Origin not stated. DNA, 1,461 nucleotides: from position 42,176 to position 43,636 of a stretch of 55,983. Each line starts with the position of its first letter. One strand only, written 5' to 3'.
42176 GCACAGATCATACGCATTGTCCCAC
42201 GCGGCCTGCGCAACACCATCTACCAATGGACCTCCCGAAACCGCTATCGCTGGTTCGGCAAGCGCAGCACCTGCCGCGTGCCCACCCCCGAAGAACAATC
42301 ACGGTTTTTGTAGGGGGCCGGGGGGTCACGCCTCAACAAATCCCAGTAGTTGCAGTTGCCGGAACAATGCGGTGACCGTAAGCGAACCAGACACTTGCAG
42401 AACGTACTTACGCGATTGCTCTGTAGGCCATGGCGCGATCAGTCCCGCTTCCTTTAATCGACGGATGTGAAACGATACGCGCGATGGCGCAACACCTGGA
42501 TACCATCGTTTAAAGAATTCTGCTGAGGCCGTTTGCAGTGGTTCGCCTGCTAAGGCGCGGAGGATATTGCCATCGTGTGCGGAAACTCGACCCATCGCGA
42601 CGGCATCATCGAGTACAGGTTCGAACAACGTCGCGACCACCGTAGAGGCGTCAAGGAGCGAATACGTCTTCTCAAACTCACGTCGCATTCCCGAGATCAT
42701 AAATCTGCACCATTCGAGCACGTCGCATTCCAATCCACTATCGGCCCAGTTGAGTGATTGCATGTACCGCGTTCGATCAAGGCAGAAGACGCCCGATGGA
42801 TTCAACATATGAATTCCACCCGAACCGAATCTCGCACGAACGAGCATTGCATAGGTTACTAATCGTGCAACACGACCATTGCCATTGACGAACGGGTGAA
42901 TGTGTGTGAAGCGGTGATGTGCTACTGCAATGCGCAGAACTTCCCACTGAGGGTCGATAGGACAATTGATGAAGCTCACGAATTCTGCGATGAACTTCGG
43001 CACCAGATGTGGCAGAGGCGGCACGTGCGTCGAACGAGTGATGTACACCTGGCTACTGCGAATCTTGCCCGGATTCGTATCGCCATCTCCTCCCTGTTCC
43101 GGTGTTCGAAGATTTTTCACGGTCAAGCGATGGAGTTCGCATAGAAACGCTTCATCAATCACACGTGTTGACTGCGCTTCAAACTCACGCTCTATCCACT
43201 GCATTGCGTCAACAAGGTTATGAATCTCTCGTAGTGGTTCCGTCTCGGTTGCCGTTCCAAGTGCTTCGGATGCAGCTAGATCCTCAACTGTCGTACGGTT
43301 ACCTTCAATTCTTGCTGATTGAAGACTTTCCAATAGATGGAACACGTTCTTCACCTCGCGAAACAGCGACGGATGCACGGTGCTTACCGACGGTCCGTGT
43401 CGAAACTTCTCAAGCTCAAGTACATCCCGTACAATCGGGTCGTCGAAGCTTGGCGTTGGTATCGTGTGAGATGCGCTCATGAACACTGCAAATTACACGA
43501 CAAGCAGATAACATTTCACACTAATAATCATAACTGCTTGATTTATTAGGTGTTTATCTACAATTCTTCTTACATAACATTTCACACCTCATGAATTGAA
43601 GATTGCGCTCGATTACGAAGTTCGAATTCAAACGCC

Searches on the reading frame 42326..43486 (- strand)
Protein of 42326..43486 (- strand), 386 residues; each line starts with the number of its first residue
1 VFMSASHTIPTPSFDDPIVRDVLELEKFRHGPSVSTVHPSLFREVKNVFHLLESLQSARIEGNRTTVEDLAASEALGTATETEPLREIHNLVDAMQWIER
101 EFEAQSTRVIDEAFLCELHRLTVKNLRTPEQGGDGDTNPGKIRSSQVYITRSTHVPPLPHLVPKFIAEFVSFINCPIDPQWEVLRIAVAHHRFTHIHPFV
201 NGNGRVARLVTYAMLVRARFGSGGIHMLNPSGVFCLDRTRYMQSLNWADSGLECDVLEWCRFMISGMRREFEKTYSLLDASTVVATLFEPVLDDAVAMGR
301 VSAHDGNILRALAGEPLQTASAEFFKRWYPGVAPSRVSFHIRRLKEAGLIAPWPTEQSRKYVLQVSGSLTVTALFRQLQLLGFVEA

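Call 70: search_protein_families(library=pfam, proteins=[window:42326-43486:-], max_evalue=0.00001)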
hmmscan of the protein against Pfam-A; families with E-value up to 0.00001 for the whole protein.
window:42326-43486:- (386 aa): 2 families
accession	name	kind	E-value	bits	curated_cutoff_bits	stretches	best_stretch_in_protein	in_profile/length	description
PF02661.23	Fic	-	1.8e-16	61.2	24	1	110-215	2-93/93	Fic/DOC family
PF13784.11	Fic_N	-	2.9e-06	27.6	26.7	1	49-96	31-78/82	Fic/DOC family N-terminal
